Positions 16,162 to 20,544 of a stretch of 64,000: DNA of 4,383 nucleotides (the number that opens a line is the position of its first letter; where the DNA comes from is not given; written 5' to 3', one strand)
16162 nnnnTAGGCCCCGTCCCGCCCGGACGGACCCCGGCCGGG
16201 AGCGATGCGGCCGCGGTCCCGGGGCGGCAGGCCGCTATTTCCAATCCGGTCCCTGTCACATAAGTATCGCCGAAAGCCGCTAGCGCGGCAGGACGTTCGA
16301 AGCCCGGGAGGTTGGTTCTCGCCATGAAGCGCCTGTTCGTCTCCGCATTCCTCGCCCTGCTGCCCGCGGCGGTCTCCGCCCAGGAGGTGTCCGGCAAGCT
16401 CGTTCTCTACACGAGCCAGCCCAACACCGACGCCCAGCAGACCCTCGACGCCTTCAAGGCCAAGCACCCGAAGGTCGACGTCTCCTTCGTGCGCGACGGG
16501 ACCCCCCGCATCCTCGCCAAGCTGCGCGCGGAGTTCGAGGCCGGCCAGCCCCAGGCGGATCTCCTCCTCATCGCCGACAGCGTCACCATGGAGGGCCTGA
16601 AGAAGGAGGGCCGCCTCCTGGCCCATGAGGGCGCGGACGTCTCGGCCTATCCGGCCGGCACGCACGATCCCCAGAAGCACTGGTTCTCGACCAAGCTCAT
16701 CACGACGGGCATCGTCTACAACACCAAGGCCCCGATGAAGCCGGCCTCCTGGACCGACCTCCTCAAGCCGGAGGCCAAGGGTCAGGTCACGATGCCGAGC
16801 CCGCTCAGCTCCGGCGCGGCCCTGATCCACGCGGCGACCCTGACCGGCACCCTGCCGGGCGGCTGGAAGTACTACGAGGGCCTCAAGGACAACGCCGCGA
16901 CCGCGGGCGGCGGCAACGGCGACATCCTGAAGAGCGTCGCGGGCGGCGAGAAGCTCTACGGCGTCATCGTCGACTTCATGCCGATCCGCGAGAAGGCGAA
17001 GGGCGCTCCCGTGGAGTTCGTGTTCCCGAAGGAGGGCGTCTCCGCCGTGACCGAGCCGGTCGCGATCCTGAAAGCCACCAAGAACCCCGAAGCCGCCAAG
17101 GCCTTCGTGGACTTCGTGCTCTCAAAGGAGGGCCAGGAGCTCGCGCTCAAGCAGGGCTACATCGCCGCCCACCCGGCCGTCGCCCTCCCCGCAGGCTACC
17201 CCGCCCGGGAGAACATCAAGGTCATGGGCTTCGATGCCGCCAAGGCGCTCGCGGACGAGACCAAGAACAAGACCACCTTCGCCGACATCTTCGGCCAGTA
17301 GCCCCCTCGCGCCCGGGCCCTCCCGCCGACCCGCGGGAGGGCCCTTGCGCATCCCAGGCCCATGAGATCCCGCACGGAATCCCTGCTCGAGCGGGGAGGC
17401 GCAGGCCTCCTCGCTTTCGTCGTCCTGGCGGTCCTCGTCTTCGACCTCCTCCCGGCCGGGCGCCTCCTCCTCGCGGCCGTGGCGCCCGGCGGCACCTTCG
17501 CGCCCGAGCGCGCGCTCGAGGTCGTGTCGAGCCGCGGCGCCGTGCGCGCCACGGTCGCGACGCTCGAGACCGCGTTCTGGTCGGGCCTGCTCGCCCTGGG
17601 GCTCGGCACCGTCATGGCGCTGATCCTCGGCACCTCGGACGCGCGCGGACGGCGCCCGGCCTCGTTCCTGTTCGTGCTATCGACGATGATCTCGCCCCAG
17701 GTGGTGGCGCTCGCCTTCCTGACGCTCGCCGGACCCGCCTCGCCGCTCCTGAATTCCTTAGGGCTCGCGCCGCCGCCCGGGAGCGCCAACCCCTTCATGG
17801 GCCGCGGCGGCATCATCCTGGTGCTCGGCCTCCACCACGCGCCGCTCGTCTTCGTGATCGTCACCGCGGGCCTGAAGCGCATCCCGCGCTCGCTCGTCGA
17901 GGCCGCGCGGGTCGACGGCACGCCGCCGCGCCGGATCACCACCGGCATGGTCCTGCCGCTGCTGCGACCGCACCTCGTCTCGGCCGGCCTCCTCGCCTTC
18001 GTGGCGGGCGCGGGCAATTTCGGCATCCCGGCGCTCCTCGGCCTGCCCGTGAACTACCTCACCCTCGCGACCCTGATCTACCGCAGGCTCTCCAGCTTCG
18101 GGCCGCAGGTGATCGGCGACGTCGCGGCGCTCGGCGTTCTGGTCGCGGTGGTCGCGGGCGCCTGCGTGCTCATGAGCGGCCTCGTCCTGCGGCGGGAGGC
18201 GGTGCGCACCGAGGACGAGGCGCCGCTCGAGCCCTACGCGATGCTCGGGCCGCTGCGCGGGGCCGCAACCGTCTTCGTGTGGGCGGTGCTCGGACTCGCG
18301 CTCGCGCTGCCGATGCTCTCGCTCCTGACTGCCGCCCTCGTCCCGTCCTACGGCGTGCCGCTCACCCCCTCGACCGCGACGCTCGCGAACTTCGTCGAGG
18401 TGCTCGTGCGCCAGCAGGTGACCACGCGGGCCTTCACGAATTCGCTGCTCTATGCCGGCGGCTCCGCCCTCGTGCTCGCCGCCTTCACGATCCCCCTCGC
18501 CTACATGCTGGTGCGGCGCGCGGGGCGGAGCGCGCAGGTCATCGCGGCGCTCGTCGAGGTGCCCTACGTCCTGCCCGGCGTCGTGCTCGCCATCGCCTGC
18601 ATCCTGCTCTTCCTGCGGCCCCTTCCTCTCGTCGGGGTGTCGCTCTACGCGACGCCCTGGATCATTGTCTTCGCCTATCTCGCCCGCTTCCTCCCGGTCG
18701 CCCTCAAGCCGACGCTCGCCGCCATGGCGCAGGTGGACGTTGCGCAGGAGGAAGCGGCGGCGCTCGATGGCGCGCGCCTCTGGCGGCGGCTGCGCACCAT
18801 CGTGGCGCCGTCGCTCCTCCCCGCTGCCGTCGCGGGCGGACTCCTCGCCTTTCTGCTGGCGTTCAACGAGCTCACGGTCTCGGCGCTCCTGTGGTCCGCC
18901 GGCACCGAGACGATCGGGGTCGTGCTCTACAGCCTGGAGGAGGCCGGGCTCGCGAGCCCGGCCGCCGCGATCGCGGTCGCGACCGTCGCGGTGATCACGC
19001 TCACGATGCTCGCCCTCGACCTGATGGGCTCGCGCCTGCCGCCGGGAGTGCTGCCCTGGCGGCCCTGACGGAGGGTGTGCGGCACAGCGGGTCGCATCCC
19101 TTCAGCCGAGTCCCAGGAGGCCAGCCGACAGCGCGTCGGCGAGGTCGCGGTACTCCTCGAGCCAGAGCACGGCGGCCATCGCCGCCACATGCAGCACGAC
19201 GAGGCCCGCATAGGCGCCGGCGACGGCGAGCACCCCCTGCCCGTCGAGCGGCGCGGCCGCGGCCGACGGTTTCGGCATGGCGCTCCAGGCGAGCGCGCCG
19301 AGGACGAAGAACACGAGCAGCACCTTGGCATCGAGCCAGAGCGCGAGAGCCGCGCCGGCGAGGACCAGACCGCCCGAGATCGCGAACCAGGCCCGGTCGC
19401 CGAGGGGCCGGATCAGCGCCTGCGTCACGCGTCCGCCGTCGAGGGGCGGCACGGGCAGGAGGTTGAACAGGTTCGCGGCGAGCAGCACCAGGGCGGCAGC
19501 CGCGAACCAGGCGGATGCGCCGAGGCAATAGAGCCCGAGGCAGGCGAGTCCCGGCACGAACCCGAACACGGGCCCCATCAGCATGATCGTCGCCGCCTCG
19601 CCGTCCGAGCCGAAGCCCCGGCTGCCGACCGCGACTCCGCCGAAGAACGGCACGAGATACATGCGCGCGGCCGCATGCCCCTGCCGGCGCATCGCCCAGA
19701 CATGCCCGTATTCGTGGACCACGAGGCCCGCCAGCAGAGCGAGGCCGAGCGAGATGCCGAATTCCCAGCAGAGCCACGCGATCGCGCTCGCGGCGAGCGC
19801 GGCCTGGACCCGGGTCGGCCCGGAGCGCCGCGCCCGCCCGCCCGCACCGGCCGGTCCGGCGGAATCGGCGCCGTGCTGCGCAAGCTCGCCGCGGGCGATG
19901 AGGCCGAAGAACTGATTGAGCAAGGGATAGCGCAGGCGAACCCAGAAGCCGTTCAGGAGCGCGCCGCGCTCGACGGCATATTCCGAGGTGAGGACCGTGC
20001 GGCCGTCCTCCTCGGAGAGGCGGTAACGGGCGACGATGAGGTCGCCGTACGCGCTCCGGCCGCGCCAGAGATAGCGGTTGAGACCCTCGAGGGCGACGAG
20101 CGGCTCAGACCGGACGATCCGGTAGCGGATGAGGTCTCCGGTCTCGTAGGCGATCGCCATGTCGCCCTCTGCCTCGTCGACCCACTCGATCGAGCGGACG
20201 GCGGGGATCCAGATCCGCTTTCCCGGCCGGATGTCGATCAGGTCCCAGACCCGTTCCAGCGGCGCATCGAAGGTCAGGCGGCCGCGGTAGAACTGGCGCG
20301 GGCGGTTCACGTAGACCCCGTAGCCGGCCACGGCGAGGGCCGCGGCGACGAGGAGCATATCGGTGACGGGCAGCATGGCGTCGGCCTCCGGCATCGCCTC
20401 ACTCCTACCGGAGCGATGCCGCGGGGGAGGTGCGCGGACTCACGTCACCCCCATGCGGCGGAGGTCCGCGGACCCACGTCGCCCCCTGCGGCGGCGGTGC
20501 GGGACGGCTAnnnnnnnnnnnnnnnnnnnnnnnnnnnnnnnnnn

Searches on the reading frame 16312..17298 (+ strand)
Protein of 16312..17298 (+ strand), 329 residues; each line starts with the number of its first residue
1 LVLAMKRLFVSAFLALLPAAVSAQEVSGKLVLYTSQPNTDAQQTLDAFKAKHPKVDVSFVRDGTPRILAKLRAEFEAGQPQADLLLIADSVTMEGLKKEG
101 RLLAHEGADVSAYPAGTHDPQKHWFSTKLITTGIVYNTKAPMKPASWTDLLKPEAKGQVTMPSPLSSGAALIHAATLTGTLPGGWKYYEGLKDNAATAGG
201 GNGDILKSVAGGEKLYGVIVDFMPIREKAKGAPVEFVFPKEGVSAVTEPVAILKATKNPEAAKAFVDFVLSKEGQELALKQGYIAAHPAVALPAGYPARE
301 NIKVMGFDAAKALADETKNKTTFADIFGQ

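Call 15: search_protein_families(library=pfam, proteins=[window:16312-17298:+], max_evalue=0.001)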
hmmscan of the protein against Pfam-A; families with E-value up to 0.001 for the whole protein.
window:16312-17298:+ (329 aa): 4 families
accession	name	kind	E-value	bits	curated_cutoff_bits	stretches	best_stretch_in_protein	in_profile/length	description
PF13343.11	SBP_bac_6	-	1.6e-26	93.7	24.6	1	82-311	4-243/245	Bacterial extracellular solute-binding protein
PF01547.30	SBP_bac_1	-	4.7e-23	83.1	26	1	42-276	11-307/307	Bacterial extracellular solute-binding protein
PF13531.11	SBP_bac_11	-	2.2e-22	80.4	25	1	39-283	11-226/227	Bacterial extracellular solute-binding protein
PF13416.11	SBP_bac_8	-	2e-20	74.2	27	1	45-301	3-276/279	Bacterial extracellular solute-binding protein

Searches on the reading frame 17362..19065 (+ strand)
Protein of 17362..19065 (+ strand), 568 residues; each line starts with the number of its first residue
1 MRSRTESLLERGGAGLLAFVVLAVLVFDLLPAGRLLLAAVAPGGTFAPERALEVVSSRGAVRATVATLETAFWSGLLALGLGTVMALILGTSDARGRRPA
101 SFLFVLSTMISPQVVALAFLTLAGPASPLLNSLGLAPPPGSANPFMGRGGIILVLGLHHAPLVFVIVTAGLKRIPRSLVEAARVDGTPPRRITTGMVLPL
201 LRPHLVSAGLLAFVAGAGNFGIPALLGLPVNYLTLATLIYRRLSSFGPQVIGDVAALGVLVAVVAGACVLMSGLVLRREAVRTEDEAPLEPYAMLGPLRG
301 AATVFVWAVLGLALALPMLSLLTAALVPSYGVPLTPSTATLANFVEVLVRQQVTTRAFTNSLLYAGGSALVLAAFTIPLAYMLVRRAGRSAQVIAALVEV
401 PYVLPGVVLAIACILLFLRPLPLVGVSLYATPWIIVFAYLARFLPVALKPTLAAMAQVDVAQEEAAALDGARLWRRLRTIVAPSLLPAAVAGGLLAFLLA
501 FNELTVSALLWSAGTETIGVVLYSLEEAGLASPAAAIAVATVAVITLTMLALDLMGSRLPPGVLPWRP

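Call 15: search_protein_families(library=pfam, proteins=[window:17362-19065:+], max_evalue=0.001)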
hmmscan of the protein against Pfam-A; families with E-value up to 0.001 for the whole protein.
window:17362-19065:+ (568 aa): 1 family
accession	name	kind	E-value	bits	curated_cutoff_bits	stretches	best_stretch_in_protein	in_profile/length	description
PF00528.27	BPD_transp_1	-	2.4e-22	80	26.4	2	378-558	3-181/184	Binding-protein-dependent transport system inner membrane component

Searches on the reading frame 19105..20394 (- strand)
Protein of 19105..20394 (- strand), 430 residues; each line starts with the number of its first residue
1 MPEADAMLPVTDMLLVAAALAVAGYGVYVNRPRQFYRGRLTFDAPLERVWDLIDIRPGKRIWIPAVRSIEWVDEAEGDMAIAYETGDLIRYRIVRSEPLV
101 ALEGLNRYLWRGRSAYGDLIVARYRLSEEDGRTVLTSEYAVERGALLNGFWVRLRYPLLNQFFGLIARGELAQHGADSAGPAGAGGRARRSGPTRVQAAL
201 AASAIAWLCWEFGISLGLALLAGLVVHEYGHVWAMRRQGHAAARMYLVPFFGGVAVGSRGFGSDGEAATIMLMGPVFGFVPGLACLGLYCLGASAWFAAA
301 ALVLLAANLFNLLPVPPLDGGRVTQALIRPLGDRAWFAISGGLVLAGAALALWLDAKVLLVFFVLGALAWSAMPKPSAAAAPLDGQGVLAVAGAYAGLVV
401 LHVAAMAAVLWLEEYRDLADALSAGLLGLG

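Call 15: search_protein_families(library=pfam, proteins=[window:19105-20394:-], max_evalue=0.001)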
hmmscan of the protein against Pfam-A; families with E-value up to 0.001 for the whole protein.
window:19105-20394:- (430 aa): 2 families
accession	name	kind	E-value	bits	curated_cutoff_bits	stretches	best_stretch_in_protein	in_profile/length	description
PF02163.28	Peptidase_M50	-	1.1e-11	44.9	27.2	2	292-332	158-198/221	Peptidase family M50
PF10604.15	Polyketide_cyc2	-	0.00018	22.3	27.4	1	41-149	9-112/142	Polyketide cyclase / dehydrase and lipid transport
